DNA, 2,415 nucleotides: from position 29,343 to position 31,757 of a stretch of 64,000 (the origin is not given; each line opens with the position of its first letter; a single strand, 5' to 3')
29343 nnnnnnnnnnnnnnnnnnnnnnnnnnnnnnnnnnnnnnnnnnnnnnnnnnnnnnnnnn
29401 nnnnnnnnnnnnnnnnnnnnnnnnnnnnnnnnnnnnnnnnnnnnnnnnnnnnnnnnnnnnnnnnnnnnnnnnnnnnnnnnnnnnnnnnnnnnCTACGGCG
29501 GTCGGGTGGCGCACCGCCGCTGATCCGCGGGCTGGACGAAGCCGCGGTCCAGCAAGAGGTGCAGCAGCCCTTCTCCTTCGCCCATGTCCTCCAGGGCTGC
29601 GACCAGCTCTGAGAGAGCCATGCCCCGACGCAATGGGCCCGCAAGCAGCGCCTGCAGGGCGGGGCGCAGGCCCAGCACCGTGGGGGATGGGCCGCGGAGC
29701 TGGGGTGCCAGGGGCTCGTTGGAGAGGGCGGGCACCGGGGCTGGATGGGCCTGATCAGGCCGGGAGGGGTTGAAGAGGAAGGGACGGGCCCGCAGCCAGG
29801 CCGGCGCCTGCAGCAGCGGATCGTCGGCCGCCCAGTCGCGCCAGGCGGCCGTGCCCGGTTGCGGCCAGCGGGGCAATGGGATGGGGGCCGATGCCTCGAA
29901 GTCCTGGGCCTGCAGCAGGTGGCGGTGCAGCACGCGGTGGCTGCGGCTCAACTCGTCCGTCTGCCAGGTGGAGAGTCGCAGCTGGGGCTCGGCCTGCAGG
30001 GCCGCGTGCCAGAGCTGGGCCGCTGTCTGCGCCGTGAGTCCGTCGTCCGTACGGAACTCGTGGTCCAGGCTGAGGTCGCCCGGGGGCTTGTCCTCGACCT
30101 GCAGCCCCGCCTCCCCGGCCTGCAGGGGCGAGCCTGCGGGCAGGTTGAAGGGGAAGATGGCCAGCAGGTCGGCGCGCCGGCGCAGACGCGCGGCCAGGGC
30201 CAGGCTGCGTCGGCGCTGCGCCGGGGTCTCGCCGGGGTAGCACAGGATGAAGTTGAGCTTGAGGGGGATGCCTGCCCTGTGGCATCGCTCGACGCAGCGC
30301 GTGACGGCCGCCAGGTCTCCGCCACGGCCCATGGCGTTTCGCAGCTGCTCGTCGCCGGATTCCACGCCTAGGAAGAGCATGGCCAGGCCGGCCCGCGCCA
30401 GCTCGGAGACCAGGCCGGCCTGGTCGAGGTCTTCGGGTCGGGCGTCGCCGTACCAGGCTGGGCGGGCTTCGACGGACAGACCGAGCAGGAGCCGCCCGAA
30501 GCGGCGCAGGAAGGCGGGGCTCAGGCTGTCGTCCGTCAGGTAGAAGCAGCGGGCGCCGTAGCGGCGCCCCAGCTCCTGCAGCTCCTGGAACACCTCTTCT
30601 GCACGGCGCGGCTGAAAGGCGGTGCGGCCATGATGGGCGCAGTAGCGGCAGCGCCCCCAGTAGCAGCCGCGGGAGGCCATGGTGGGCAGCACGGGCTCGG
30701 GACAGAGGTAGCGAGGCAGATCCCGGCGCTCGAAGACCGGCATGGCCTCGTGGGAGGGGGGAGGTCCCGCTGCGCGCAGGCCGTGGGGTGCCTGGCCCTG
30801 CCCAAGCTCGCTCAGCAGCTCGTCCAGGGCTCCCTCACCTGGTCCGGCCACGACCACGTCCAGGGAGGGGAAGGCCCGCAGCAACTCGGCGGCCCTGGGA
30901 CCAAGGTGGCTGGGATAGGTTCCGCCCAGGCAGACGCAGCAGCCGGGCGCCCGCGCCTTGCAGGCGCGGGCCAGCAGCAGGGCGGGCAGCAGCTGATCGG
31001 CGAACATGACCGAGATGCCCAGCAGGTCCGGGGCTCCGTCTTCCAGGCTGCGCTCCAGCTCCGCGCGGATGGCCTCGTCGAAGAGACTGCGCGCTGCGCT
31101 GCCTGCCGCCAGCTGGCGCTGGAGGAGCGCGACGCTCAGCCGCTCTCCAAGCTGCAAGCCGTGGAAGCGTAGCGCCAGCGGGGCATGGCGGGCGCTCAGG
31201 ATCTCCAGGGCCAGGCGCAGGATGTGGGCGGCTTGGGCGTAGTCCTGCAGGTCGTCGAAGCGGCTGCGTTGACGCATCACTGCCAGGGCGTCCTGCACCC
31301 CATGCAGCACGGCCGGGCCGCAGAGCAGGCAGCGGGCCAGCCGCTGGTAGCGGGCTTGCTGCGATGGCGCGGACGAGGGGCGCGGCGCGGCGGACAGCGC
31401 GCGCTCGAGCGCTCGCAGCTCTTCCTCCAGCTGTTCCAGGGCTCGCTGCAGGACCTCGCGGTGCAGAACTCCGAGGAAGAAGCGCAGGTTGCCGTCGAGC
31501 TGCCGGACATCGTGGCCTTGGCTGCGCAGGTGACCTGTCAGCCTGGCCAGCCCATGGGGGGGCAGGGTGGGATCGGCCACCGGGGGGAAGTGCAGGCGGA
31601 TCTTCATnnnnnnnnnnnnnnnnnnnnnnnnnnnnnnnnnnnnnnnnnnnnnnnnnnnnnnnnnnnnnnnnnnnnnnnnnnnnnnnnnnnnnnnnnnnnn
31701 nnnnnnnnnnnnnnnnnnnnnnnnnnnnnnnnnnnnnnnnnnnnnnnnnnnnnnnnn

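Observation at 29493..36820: Operon of a PilT-family ATPase, a dual-PilZ protein and a B12-binding radical SAM enzyme, divergent from tldD-tldE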

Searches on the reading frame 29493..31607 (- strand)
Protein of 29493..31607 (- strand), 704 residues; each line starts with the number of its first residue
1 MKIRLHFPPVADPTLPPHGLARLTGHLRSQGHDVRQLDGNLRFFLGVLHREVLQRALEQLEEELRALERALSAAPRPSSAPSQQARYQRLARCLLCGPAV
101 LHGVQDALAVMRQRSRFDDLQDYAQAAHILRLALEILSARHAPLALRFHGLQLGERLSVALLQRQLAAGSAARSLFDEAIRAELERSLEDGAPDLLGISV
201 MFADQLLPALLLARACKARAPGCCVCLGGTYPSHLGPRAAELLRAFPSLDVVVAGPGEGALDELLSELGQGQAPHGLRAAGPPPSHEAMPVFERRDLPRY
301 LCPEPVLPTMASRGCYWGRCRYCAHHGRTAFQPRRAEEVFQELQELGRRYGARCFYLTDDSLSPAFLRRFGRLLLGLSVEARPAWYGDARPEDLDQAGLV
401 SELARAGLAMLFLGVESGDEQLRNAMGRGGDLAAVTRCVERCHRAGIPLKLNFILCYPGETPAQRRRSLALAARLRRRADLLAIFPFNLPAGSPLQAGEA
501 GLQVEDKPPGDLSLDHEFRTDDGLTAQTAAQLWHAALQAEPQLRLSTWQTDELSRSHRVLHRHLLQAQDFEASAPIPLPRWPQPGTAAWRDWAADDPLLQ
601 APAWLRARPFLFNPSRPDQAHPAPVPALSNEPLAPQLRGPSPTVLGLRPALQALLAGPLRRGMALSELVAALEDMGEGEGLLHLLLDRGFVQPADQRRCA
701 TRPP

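Call 9: search_protein_families(library=pfam, proteins=[window:29493-31607:-], max_evalue=0.01)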
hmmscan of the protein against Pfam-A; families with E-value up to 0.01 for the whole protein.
window:29493-31607:- (704 aa): 2 families
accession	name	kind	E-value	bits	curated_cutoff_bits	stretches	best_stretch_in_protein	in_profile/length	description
PF04055.27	Radical_SAM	-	3.2e-17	63.6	29.5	1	312-470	4-164/166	Radical SAM superfamily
PF02310.24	B12-binding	-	1.5e-08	34.9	32.1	1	181-264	40-120/121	B12 binding domain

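Call 11: search_protein_families(library=ncbifam, proteins=[window:29493-31607:-], max_evalue=0.01)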
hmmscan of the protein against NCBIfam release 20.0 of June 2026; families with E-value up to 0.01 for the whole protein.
window:29493-31607:- (704 aa): 17 families
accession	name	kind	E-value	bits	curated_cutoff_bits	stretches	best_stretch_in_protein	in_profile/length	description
TIGR03975.1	rSAM_ocin_1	subfamily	1.7e-24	86.3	281.85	1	183-468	119-423/606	RiPP maturation radical SAM C-methyltransferase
NF050148.1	rSAM_ApyD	equivalog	1.6e-16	59.9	750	2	309-478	202-369/645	RiPP biosynthesis radical SAM protein ApyD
TIGR04072.2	rSAM_ladder_B12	equivalog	2.5e-16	59.3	360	1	225-476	101-350/443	lipid biosynthesis B12-binding/radical SAM protein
TIGR04013.1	B12_SAM_MJ_1487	hypoth_equivalog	1.2e-15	57.3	251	1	224-479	72-337/382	TIGR04013 family B12-binding domain/radical SAM domain-containing protein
TIGR03471.1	HpnJ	equivalog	1.6e-11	43.7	577.6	1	304-477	195-367/472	hopanoid biosynthesis associated radical SAM protein HpnJ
TIGR04479.1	bcpD_PhpK_rSAM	subfamily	8.8e-11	40.8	600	1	306-469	241-403/504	PhpK family radical SAM P-methyltransferase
TIGR02026.1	BchE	equivalog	1.9e-10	40.2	481.35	1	307-457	196-347/497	magnesium-protoporphyrin IX monomethyl ester anaerobic oxidative cyclase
TIGR04367.1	HpnR_B12_rSAM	equivalog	2.9e-09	36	650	1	181-454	49-332/490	hopanoid C-3 methylase HpnR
TIGR04014.1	B12_SAM_MJ_0865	equivalog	3.4e-09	36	360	1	313-469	167-330/434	methyl-coenzyme M reductase glutamine C-methyltransferase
NF033712.0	B12_rSAM_KedN5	subfamily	3.6e-07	28.8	700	1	187-273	57-139/624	KedN5 family methylcobalamin-dependent radical SAM C-methyltransferase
NF038361.1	rSAM_Sden_1168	equivalog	1.8e-06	26.8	575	1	304-472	280-448/560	Sden_1168 family B12-binding radical SAM P-methyltransferase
NF033070.1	rSAM_AprD4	equivalog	9.6e-05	21.4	500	1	384-471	275-362/456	AprD4 family radical SAM diol-dehydratase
TIGR04385.1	B12_rSAM_cofa1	equivalog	0.00033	20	450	0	208-362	85-252/438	B12 lower ligand biosynthesis radical SAM protein BzaD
NF040546.1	rSAM_CUAEP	equivalog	0.00079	18.2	500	0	395-463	261-329/468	CUAEP/CCAEP-tail radical SAM (seleno)protein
NF045585.1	rSAM_slr0320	equivalog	0.0034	15.9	775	1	312-447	241-379/511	photosystem II high light acclimation radical SAM protein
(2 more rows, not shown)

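Call 12: find_homologous_proteins(query=window:29493-31607:-, max_evalue=1e-10)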
Query window:29493-31607:- (704 aa): 3 proteins with E <= 1e-10 among 8000 candidates.
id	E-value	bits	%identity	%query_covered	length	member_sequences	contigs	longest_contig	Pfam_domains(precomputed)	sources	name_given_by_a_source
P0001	0.0e+0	1565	100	100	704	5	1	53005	PF04055.28,PF02310.25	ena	-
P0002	2.1e-124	435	39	98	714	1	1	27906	PF04055.28,PF02310.25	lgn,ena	-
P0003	8.6e-13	66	29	43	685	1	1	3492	PF04055.28,PF02310.25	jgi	jgi:hypothetical protein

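Call 13: find_encoding_contigs(protein=P0002, flank=10000)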
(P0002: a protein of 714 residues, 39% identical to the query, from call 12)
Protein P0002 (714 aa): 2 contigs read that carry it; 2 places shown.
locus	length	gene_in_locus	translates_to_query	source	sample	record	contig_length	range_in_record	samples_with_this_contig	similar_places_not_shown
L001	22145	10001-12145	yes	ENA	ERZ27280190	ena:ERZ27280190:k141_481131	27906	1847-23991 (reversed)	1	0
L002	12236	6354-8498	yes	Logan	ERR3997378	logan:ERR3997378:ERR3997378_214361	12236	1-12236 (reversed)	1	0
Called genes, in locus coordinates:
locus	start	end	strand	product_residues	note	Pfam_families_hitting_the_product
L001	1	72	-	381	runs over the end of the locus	-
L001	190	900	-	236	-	PF02230:Abhydrolase_2, PF00561:Abhydrolase_1 (faint), PF03959:FSH1 (faint), PF12146:Hydrolase_4 (faint), PF12697:Abhydrolase_6 (weak)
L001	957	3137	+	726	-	PF02310:B12-binding, PF04055:Radical_SAM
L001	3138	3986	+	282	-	-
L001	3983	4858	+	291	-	PF13371:TPR_9 (weak)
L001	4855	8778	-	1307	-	-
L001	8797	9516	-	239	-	PF01177:Asp_Glu_race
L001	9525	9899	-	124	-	-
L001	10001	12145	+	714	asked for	PF02310:B12-binding (faint), PF04055:Radical_SAM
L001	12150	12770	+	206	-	PF13489:Methyltransf_23, PF13847:Methyltransf_31, PF08241:Methyltransf_11, PF08242:Methyltransf_12, PF13649:Methyltransf_25, PF01209:Ubie_methyltran, PF20922:Anamorsin_N (weak)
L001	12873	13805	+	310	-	-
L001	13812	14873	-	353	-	PF00339:Arrestin_N (faint)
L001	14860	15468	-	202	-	-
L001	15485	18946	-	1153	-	PF04151:PPC (weak)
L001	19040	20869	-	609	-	PF13620:CarboxypepD_reg (faint), PF00691:OmpA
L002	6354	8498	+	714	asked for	PF02310:B12-binding (faint), PF04055:Radical_SAM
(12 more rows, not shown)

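Call 14: find_encoding_contigs(protein=P0001, flank=10000)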
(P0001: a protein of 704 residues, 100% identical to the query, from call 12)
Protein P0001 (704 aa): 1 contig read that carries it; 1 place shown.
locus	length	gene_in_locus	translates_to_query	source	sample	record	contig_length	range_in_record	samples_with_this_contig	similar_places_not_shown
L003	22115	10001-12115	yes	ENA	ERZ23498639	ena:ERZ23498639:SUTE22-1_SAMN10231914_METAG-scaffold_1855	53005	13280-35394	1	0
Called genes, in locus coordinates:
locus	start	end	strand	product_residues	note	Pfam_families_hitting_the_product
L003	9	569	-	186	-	-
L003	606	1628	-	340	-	-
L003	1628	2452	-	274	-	PF19780:DUF6265, PF00903:Glyoxalase, PF18029:Glyoxalase_6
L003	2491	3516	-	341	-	PF08238:Sel1 (weak)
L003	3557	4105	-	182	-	-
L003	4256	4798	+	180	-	PF04229:GrpB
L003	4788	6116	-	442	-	PF19289:PmbA_TldD_3rd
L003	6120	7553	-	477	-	PF01523:PmbA_TldD_1st, PF19289:PmbA_TldD_3rd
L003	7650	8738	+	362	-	PF00437:T2SSE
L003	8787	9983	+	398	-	-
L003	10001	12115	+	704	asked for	PF02310:B12-binding (faint), PF04055:Radical_SAM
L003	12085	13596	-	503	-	PF10462:Peptidase_M66 (weak)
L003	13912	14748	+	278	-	PF12697:Abhydrolase_6 (faint), PF12146:Hydrolase_4 (faint), PF00561:Abhydrolase_1 (faint), PF00326:Peptidase_S9 (weak)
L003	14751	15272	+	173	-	PF00583:Acetyltransf_1, PF13673:Acetyltransf_10 (weak), PF13508:Acetyltransf_7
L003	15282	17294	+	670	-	-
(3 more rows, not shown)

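Call 30: search_solved_structures(query=window:29493-31607:-, max_evalue=0.001, show_alignments=2)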
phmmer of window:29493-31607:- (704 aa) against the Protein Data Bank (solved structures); distinct sequences matched with E-value up to 0.001: 1.
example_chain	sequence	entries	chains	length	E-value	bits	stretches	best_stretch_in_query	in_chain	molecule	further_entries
9ccb_A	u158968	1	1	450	4.7e-05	25.3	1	312-519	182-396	Radical SAM core domain-containing protein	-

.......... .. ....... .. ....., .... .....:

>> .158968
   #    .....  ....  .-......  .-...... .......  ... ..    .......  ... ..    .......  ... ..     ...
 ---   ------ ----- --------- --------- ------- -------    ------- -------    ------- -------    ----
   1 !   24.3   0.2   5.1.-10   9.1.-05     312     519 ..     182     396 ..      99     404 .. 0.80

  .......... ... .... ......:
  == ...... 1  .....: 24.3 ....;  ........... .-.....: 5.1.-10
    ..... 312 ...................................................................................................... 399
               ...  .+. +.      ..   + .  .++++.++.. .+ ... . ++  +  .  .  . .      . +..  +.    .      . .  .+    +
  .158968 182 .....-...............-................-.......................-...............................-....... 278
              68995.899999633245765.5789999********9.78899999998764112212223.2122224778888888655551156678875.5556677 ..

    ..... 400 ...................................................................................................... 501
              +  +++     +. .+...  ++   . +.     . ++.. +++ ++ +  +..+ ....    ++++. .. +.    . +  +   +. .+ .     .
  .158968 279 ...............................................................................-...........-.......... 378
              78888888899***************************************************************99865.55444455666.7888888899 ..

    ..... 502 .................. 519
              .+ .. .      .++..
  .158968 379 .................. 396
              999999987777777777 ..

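Call 33: search_protein_representatives(protein=window:29493-31607:-)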
Query: 704 residues. Proteins with E-value up to 0.001 (for the whole library): 19866; up to 1e-10: 5360; up to 1e-30: 441. The best 150 are listed.
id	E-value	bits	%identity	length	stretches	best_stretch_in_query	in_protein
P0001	0.0e+00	1564.7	100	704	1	1-704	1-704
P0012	2.8e-113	396.3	41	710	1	10-692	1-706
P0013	1.4e-98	347.7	31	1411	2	4-558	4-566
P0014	5.0e-59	216.9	36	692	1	1-477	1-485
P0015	5.9e-57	210.1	37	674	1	1-497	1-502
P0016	4.3e-54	200.6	28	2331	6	170-498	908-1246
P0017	7.9e-54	199.8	36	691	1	3-528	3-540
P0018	1.4e-53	198.9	30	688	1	1-572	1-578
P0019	1.7e-52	195.4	30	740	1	3-490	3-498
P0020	5.4e-52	193.7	31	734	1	1-535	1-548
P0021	9.0e-52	193.0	34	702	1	1-471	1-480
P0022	5.2e-51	190.4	31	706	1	1-557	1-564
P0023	7.7e-51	189.9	29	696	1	2-559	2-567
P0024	3.4e-50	187.8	31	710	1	1-544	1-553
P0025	4.8e-50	187.3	33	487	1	5-474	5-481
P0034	4.4e-48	180.8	31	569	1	1-532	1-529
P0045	1.1e-46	176.1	34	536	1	2-472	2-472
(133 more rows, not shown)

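Call 36: list_cluster_members(proteins=[P0012, P0014, P0015, P0017, P0018, P0019, P0020, P0021, P0022, P0013])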
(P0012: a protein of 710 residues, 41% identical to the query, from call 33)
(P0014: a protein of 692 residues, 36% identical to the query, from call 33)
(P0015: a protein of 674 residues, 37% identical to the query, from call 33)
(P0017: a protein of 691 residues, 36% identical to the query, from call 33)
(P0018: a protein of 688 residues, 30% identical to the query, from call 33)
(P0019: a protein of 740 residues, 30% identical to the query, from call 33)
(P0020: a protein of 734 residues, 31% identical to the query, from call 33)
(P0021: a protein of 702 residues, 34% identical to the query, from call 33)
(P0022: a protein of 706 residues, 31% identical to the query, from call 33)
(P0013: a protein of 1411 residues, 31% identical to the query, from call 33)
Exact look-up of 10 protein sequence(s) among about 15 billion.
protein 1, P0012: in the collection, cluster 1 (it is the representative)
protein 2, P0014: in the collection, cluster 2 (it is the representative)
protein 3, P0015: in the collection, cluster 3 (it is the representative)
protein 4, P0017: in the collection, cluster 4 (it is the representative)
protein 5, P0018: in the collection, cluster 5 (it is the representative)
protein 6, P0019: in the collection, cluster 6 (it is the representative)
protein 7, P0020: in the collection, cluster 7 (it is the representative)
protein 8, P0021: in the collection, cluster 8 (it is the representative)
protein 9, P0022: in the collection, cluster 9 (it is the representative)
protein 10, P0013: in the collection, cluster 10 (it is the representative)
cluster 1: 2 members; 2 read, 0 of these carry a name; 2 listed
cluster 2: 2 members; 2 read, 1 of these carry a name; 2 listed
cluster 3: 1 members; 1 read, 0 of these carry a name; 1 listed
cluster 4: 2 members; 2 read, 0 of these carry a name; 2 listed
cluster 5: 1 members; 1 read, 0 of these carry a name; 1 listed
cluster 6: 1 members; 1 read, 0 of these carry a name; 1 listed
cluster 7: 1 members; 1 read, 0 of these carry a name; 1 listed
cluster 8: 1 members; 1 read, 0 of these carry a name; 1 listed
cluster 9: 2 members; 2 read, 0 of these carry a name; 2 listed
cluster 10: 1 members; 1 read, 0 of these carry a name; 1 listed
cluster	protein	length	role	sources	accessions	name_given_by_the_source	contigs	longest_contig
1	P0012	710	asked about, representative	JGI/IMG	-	-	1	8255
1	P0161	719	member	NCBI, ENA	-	-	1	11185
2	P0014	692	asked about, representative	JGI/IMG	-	radical SAM superfamily enzyme YgiQ (UPF0313 family)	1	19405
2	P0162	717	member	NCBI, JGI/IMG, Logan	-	-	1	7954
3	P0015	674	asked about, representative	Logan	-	-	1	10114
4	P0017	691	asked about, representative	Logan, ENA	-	-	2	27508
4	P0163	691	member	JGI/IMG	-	-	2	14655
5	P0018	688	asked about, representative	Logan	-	-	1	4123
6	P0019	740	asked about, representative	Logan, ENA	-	-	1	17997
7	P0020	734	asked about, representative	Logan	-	-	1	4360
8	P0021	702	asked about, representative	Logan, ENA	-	-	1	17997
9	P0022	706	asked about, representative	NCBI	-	-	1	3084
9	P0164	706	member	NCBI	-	-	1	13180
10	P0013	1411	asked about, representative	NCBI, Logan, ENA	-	-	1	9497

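Call 38: search_protein_families(library=ncbifam, proteins=[P0012, P0014, P0015, P0017, P0018, P0019, P0021, P0025, P0034, P0045], max_evalue=1e-25)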
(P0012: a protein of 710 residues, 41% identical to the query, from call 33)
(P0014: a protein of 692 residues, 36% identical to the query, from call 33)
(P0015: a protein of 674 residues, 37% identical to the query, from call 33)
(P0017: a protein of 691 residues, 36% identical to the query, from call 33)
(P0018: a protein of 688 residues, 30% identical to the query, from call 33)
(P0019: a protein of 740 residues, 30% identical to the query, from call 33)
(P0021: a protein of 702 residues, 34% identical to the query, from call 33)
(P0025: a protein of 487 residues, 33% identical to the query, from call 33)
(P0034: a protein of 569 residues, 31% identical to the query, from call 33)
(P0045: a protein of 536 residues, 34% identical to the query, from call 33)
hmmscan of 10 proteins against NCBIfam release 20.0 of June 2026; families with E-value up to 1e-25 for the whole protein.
P0012 (710 aa): 1 family
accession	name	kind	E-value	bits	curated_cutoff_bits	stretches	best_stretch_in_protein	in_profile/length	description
TIGR03975.1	rSAM_ocin_1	subfamily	1.3e-26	93.3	281.85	0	175-465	128-429/606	RiPP maturation radical SAM C-methyltransferase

P0014 (692 aa): 4 families
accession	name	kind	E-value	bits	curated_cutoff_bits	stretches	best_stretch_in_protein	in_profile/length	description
TIGR03975.1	rSAM_ocin_1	subfamily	4.5e-44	151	281.85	1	171-480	113-427/606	RiPP maturation radical SAM C-methyltransferase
TIGR04479.1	bcpD_PhpK_rSAM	subfamily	3.3e-41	141.2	600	1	170-484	91-410/504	PhpK family radical SAM P-methyltransferase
NF050148.1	rSAM_ApyD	equivalog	9.9e-38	129.9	750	1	172-482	60-365/645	RiPP biosynthesis radical SAM protein ApyD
TIGR03471.1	HpnJ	equivalog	3.5e-28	98.7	577.6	1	205-485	86-367/472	hopanoid biosynthesis associated radical SAM protein HpnJ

P0015 (674 aa): 1 family
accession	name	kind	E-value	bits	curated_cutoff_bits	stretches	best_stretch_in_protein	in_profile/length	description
TIGR03975.1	rSAM_ocin_1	subfamily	1e-28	100.2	281.85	1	150-480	93-430/606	RiPP maturation radical SAM C-methyltransferase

P0017 (691 aa): 2 families
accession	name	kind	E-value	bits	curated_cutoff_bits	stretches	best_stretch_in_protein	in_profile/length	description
TIGR03975.1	rSAM_ocin_1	subfamily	2.2e-39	135.5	281.85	1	179-519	123-465/606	RiPP maturation radical SAM C-methyltransferase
NF050148.1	rSAM_ApyD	equivalog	1.2e-26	93.3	750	1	180-486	70-368/645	RiPP biosynthesis radical SAM protein ApyD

P0018 (688 aa): 3 families
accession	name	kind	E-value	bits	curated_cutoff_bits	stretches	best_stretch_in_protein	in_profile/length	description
TIGR03975.1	rSAM_ocin_1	subfamily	3.7e-40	138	281.85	1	160-480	104-430/606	RiPP maturation radical SAM C-methyltransferase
NF050148.1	rSAM_ApyD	equivalog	5.8e-29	101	750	1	179-485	69-371/645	RiPP biosynthesis radical SAM protein ApyD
TIGR04479.1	bcpD_PhpK_rSAM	subfamily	4.3e-27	94.7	600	1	180-481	106-410/504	PhpK family radical SAM P-methyltransferase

P0019 (740 aa): 4 families
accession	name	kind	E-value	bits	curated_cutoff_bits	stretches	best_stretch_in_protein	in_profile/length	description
TIGR04479.1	bcpD_PhpK_rSAM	subfamily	4.1e-40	137.6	600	1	173-482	98-408/504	PhpK family radical SAM P-methyltransferase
TIGR03975.1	rSAM_ocin_1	subfamily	7.1e-40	137.1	281.85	1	170-664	113-577/606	RiPP maturation radical SAM C-methyltransferase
NF050148.1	rSAM_ApyD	equivalog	7e-37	127.1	750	1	175-480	64-363/645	RiPP biosynthesis radical SAM protein ApyD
TIGR03471.1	HpnJ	equivalog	6.7e-29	101.1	577.6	1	204-480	86-362/472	hopanoid biosynthesis associated radical SAM protein HpnJ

P0021 (702 aa): 5 families
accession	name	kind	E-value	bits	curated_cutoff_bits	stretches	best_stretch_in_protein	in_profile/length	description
TIGR03975.1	rSAM_ocin_1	subfamily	7.9e-44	150.1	281.85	1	146-516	82-462/606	RiPP maturation radical SAM C-methyltransferase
TIGR04479.1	bcpD_PhpK_rSAM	subfamily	3.5e-36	124.6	600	1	174-483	98-408/504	PhpK family radical SAM P-methyltransferase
NF050148.1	rSAM_ApyD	equivalog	4.1e-35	121.3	750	1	180-481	68-363/645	RiPP biosynthesis radical SAM protein ApyD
TIGR03471.1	HpnJ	equivalog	1.2e-27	96.9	577.6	1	204-483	85-364/472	hopanoid biosynthesis associated radical SAM protein HpnJ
TIGR02026.1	BchE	equivalog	7.7e-26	91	481.35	0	175-484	52-365/497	magnesium-protoporphyrin IX monomethyl ester anaerobic oxidative cyclase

P0025 (487 aa): 3 families
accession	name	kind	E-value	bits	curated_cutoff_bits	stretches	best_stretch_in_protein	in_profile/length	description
TIGR03975.1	rSAM_ocin_1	subfamily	3e-38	131.7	281.85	1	175-471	118-419/606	RiPP maturation radical SAM C-methyltransferase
NF050148.1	rSAM_ApyD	equivalog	1.5e-32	112.8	750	1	175-481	64-365/645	RiPP biosynthesis radical SAM protein ApyD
TIGR04479.1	bcpD_PhpK_rSAM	subfamily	7.3e-29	100.5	600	1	179-479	104-406/504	PhpK family radical SAM P-methyltransferase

P0034 (569 aa): 3 families
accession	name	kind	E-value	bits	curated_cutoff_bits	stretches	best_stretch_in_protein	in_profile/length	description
TIGR03975.1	rSAM_ocin_1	subfamily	3.1e-49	168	281.85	1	149-506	106-467/606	RiPP maturation radical SAM C-methyltransferase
NF050148.1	rSAM_ApyD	equivalog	1.1e-32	113.2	750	1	160-467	62-363/645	RiPP biosynthesis radical SAM protein ApyD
TIGR04479.1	bcpD_PhpK_rSAM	subfamily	1.6e-26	92.8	600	1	160-498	98-435/504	PhpK family radical SAM P-methyltransferase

P0045 (536 aa): 2 families
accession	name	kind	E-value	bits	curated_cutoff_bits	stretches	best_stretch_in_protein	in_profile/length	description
TIGR03975.1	rSAM_ocin_1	subfamily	7.8e-33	113.8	281.85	1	182-507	133-462/606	RiPP maturation radical SAM C-methyltransferase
TIGR04479.1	bcpD_PhpK_rSAM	subfamily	1.3e-29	103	600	1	159-503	90-435/504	PhpK family radical SAM P-methyltransferase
